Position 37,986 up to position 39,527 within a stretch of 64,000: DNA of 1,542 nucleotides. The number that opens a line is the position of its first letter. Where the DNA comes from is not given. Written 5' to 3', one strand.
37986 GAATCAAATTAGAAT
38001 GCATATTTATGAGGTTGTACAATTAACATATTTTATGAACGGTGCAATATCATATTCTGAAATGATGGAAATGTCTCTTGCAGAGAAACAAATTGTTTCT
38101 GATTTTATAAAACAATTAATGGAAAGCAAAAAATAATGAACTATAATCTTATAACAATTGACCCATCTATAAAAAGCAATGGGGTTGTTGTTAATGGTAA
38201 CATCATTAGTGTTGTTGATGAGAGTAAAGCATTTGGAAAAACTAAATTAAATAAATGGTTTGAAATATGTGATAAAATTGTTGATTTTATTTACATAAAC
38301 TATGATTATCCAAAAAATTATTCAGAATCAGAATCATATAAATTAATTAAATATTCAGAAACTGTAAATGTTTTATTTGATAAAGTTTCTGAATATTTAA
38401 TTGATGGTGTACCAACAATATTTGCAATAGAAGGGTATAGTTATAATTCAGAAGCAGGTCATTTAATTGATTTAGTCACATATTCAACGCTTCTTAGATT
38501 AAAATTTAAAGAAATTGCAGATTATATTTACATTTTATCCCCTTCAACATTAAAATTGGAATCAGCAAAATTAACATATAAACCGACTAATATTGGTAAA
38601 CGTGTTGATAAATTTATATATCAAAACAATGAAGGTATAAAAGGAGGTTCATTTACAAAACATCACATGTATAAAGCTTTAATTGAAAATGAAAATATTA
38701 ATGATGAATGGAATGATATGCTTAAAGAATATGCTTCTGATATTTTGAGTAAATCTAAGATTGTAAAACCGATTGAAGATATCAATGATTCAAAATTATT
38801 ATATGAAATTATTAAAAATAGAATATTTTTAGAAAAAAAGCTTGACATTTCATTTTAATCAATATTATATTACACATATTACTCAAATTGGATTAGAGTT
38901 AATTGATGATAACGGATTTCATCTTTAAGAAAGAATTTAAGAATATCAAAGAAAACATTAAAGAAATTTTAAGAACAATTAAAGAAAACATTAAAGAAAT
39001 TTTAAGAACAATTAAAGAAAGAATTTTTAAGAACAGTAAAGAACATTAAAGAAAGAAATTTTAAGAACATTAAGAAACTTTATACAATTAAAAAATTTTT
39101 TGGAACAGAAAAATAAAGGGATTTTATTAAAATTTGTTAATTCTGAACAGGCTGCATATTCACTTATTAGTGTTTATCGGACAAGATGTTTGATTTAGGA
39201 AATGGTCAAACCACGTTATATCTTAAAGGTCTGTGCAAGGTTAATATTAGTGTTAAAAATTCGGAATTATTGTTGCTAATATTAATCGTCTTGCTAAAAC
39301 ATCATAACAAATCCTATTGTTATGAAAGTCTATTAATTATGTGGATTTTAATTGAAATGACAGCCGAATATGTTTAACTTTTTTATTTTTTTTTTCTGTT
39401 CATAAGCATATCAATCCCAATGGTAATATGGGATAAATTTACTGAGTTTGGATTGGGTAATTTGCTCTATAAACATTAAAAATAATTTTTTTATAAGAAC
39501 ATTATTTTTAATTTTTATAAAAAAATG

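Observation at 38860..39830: About 1-kb non-coding region with tandem 33-nt iterons, a GC-enriched structured island and a GCGAAGC-loop hairpin. Candidate replication origin and/or ncRNA locus.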

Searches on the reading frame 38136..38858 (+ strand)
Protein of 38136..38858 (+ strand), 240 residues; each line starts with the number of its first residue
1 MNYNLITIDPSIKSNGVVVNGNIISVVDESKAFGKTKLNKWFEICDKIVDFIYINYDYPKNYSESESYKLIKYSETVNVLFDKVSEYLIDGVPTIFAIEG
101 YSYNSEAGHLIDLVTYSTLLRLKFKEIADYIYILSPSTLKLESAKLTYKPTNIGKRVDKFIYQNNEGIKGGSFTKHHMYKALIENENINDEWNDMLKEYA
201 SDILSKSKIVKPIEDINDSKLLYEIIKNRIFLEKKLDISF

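Call 11: search_protein_families(library=phrogs, proteins=[window:38136-38858:+], max_evalue=0.01)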
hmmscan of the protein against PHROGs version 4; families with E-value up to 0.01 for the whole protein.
window:38136-38858:+ (240 aa): 1 family
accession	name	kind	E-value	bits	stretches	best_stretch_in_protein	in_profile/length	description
phrog_159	-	DNA, RNA and nucleotide metabolism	0.00096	19.2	1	5-230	90-250/330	RuvC-like Holliday junction resolvase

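Call 12: search_protein_families(library=pfam, proteins=[window:38136-38858:+], max_evalue=0.01)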
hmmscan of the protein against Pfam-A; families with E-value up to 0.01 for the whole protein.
window:38136-38858:+ (240 aa): 0 families

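Call 16: find_related_loci(query=window:38136-38855:+, collection=viral_contigs, flank=4000)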
Query window:38136-38855:+ (240 aa) in viral_contigs; peptide patterns used: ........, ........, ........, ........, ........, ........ (x = any residue, [..] = any of these).
27 stretches matched a pattern; 19 encode a relative of the query (tblastn E <= 1e-3); 19 distinct loci.
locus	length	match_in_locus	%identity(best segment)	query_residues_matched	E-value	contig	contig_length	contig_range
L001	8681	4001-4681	44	4-228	9e-52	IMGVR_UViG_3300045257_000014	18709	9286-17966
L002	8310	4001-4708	39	2-237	4e-49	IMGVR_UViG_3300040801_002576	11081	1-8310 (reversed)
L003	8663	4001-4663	44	4-229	5e-49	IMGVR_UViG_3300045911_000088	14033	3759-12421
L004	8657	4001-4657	41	6-229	2e-47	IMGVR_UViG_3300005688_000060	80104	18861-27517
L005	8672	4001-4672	42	4-226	2e-47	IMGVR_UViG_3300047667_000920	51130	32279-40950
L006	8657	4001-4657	41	6-229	2e-47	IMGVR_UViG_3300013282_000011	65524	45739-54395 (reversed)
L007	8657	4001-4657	41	6-229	2e-47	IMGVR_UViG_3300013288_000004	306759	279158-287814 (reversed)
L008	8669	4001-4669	42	1-227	7e-47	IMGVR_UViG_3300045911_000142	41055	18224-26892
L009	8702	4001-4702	40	4-237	2e-46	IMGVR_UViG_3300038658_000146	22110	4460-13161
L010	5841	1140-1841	40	4-237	2e-46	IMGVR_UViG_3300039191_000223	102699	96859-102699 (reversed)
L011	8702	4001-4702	40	4-237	2e-46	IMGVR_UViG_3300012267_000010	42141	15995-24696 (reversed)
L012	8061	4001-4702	40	4-237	2e-46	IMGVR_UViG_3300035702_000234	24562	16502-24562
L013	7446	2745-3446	40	4-237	2e-46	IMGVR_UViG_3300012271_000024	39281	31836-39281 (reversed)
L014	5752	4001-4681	39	4-227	1e-45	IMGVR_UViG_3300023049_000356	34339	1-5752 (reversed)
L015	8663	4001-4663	40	6-229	2e-44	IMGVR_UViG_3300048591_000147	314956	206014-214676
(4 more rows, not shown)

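Call 23: search_dna_similar(query=window:38136-38855:+, collection=phages, mode=protein, max_rows=40)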
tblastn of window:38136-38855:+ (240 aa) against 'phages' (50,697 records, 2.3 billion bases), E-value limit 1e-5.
Records with a match: 9; places in all: 9; records where one place covers at least 80% of the query: 7.
Best place of each record, by identity: <60% 9.
By first word of the organism name: uncultured 5; Xanthomonas 2; Stenotrophomonas 2.
By host as written in the record: - 5; Xanthomonas oryzae pv. oryzae 1; Stenotrophomonas maltophilia SRM01 1; Stenotrophomonas maltophilia 1; Xanthomonas citri 1.
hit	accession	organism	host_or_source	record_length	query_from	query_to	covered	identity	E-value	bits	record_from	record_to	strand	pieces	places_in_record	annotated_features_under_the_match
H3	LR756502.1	uncultured phage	metagenomic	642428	2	229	95%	43.7%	1e-42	159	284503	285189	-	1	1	record has no annotation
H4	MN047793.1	Xanthomonas phage Xoo-sp13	Xanthomonas oryzae pv. oryzae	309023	4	234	96%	37.3%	9e-26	110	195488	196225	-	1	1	hypothetical protein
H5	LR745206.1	uncultured phage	metagenomic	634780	29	229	84%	41.7%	9e-35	136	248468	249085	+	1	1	record has no annotation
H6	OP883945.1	Stenotrophomonas phage CM1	Stenotrophomonas maltophilia SRM01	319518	35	227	80%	41.8%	5e-30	123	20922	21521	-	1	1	record has no annotation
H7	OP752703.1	Stenotrophomonas phage RAS14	Stenotrophomonas maltophilia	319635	35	227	80%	41.8%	5e-30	123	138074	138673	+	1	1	hypothetical protein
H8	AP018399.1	Xanthomonas phage XacN1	Xanthomonas citri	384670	35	227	80%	37.8%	9e-26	110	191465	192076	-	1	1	predicted ORF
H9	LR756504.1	uncultured phage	metagenomic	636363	37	230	81%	34.8%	1e-17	87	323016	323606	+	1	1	record has no annotation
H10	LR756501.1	uncultured phage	metagenomic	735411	41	219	75%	37.5%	8e-17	85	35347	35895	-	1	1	record has no annotation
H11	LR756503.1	uncultured phage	metagenomic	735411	41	219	75%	37.5%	8e-17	85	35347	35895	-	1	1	record has no annotation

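Call 24: get_annotated_region(hit=H4, flank=4500)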
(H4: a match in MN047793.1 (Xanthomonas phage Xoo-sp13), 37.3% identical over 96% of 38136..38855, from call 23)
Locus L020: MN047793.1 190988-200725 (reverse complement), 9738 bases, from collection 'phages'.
description: Xanthomonas phage Xoo-sp13, complete genome.
organism: Xanthomonas phage Xoo-sp13 (NCBI taxid 2591401)
taxonomy: Viruses; Duplodnaviria; Heunggongvirae; Uroviricota; Caudoviricetes
host: Xanthomonas oryzae pv. oryzae; source: soil; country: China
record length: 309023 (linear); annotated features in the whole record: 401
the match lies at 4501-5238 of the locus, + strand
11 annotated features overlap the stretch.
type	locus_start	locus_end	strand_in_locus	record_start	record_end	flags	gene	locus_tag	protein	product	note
CDS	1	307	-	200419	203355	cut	-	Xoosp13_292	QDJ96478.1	hypothetical protein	-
CDS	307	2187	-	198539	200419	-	-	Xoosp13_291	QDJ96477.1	hypothetical protein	-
CDS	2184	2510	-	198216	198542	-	-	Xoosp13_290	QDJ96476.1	hypothetical protein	-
CDS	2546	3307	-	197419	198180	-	-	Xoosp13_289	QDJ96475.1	hypothetical protein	-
CDS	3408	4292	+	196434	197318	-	-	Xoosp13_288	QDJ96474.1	baseplate hub subunit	-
CDS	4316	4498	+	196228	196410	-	-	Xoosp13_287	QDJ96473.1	hypothetical protein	-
CDS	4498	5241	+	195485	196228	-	-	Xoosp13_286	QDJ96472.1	hypothetical protein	-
CDS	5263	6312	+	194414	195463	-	-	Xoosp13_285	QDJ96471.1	hypothetical protein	-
CDS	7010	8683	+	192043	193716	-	-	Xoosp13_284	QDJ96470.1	ATP-dependent helicase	-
CDS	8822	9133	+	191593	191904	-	-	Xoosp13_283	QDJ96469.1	hypothetical protein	-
CDS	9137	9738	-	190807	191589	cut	-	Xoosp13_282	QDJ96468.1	hypothetical protein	-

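Call 25: get_annotated_region(hit=H7, flank=4500)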
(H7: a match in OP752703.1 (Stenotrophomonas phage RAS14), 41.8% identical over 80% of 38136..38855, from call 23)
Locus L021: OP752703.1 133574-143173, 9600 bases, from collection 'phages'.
description: Stenotrophomonas phage RAS14, complete genome.
organism: Stenotrophomonas phage RAS14 (NCBI taxid 2996120)
taxonomy: Viruses; Duplodnaviria; Heunggongvirae; Uroviricota; Caudoviricetes
host: Stenotrophomonas maltophilia; source: sewage; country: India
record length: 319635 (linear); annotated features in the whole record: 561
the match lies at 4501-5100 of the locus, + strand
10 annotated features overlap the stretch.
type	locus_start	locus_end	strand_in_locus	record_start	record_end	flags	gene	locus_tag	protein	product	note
CDS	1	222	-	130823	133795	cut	-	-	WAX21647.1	hypothetical protein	-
CDS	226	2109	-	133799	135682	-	-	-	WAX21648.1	hypothetical protein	-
CDS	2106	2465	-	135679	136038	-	-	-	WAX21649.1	hypothetical protein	-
CDS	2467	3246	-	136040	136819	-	-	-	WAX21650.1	hypothetical protein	-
CDS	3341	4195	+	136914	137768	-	-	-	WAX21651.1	hypothetical protein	-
CDS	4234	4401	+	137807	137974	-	-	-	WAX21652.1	hypothetical protein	-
CDS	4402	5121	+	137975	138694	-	-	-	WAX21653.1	hypothetical protein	-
CDS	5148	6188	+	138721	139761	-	-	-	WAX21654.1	hypothetical protein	-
CDS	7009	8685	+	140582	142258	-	-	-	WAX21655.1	hypothetical protein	-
CDS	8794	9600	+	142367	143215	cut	-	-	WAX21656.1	hypothetical protein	-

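Call 26: get_annotated_region(hit=H8, flank=4500)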
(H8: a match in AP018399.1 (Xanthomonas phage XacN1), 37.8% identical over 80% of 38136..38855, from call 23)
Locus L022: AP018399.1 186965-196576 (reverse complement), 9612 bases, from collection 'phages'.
description: Xanthomonas phage XacN1 DNA, complete genome.
organism: Xanthomonas phage XacN1 (NCBI taxid 2042251)
taxonomy: Viruses; Duplodnaviria; Heunggongvirae; Uroviricota; Caudoviricetes
host: Xanthomonas citri; source: -; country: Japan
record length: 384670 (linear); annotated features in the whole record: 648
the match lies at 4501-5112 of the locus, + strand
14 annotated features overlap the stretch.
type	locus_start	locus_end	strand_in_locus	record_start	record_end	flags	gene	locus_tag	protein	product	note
CDS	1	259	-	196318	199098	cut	-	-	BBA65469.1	hypothetical protein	ORF321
CDS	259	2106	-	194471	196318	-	-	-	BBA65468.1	predicted ORF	ORF320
CDS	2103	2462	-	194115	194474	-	-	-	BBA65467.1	predicted ORF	ORF319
CDS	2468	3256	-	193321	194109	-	-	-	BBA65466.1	hypothetical protein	ORF318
CDS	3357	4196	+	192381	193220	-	-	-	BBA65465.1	baseplate hub subunit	ORF317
CDS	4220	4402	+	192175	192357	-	-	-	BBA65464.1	predicted ORF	ORF316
CDS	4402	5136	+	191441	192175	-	-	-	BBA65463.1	predicted ORF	ORF315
CDS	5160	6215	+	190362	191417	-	-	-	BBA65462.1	predicted ORF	ORF314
CDS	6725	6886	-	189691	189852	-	-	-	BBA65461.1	predicted ORF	ORF313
CDS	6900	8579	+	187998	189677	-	-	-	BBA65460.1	ATP-dependent helicase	ORF312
CDS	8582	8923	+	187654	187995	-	-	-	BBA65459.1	predicted ORF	ORF311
CDS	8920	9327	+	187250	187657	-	-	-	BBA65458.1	predicted ORF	ORF310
CDS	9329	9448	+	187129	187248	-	-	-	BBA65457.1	predicted ORF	ORF309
CDS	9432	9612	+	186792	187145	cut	-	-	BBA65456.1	hypothetical protein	ORF308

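Call 92: search_protein_families(library=phrogs, proteins=[L001:4711-5895:+, L004:4688-6103:+, L008:4696-5871:+], max_evalue=0.01)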
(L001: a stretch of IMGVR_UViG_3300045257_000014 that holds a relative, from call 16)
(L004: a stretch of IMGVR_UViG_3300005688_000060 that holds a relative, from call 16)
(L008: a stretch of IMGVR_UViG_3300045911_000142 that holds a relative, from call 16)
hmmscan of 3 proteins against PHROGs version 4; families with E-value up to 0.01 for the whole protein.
L001:4711-5895:+ (394 aa): 0 families

L004:4688-6103:+ (471 aa): 0 families

L008:4696-5871:+ (391 aa): 0 families

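Call 93: search_protein_families(library=pfam, proteins=[L001:4711-5895:+, L004:4688-6103:+, L008:4696-5871:+], max_evalue=0.01)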
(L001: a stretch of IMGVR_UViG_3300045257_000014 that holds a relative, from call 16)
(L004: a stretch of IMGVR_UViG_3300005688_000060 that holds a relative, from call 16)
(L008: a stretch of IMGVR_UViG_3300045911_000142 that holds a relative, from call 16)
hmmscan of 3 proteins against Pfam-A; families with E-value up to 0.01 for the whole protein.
L001:4711-5895:+ (394 aa): 0 families

L004:4688-6103:+ (471 aa): 0 families

L008:4696-5871:+ (391 aa): 0 families

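Call 97: search_solved_structures(query=A9, max_evalue=1)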
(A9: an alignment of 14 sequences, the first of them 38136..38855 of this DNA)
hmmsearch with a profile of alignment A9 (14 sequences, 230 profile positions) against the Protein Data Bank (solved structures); distinct sequences matched with E-value up to 1: 2.
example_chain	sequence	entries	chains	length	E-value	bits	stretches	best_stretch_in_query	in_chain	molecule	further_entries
30ys_A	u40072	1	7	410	0.44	13.6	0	114-180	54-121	Major Capsid Protein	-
30yt_M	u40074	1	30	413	0.44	13.6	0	114-180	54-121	Major Capsid Protein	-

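Call 98: search_protein_families(library=ncbifam, proteins=[window:38136-38855:+], max_evalue=0.1)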
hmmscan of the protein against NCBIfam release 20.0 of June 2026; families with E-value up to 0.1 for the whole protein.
window:38136-38855:+ (240 aa): 0 families

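Call 105: predict_structure(protein=window:38136-38855:+)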
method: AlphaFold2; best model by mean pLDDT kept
length: 240 residues; sequences in the alignment: 1
mean_pLDDT: 37.3   pTM: 0.26
mean pLDDT of the five models: 37.3, 36.7, 35.1, 33.5, 33.2
residues with pLDDT >= 90: 0; 70-90: 0; 50-70: 13; < 50: 227
segments of 3 or more residues with pLDDT < 50: 1-187, 200-216, 218-240
pLDDT, mean of each block of 10 residues (from residue 1): 29 33 33 37 38 41 33 36 44 42 32 30 26 26 25 45 43 39 46 53 41 45 46 30
secondary structure, 60 per line:
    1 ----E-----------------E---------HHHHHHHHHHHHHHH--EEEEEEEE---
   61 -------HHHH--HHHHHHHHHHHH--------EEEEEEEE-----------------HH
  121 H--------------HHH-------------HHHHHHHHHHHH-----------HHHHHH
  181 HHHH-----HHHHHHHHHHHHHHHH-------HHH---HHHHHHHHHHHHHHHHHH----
elements in order: H33-47 E50-57 H68-71 H74-85 E94-101 H152-163 H175-184 H190-205 H219-236

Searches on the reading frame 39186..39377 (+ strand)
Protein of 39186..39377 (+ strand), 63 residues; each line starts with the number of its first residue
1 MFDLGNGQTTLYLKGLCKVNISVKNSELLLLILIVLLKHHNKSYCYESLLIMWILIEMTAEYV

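Call 11: search_protein_families(library=phrogs, proteins=[window:39186-39377:+], max_evalue=0.01)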
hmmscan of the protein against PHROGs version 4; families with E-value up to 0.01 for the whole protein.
window:39186-39377:+ (63 aa): 0 families

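Call 12: search_protein_families(library=pfam, proteins=[window:39186-39377:+], max_evalue=0.01)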
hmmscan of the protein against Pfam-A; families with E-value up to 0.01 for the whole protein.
window:39186-39377:+ (63 aa): 0 families
